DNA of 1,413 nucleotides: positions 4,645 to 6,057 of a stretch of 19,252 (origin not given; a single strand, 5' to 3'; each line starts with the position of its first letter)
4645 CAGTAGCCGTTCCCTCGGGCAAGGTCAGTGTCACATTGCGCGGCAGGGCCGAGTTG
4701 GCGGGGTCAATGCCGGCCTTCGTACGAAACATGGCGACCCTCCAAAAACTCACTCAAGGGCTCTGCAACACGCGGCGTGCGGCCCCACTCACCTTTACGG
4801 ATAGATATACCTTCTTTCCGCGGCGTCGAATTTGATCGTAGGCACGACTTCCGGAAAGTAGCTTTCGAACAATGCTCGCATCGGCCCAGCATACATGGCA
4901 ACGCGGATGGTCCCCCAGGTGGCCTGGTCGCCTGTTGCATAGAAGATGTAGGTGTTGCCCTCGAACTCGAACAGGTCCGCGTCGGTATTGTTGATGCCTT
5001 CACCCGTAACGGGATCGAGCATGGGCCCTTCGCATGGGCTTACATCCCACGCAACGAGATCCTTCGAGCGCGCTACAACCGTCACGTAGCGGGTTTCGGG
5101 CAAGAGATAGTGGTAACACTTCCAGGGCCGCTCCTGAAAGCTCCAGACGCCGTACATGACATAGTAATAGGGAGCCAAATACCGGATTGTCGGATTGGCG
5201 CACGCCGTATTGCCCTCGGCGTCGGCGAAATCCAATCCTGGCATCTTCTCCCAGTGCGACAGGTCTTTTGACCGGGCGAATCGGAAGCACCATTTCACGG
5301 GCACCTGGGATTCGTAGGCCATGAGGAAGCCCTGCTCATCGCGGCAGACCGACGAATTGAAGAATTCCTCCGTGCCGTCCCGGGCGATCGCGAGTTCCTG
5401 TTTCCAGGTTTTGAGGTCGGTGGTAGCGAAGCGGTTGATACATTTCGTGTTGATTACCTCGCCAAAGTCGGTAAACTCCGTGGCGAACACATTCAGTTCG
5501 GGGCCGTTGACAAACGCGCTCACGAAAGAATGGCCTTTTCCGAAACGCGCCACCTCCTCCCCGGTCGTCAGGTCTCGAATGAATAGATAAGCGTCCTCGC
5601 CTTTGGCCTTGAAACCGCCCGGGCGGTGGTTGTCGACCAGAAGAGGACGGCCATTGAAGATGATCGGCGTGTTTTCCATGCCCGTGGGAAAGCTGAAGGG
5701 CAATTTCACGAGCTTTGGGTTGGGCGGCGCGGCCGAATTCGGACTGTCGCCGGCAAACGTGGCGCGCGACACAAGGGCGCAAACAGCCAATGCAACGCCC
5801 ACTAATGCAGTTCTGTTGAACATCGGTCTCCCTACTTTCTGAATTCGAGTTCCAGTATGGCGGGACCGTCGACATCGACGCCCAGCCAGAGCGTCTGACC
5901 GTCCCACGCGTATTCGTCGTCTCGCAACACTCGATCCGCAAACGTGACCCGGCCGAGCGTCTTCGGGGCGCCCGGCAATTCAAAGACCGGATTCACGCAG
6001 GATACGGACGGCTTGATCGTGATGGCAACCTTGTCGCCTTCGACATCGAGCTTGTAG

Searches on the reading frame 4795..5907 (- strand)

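Call 7: search_protein_families(library=pfam, proteins=[window:4795-5907:-], max_evalue=0.01)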
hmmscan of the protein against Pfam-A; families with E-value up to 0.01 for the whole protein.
window:4795-5907:- (370 aa): 1 family
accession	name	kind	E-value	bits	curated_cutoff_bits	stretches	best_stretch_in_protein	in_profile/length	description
PF04616.20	Glyco_hydro_43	-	9.7e-06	25.6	32.2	1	185-340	13-152/288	Glycosyl hydrolases family 43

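Call 8: search_protein_families(library=ncbifam, proteins=[window:4795-5907:-], max_evalue=0.01)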
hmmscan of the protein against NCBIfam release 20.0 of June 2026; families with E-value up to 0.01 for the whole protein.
window:4795-5907:- (370 aa): 0 families
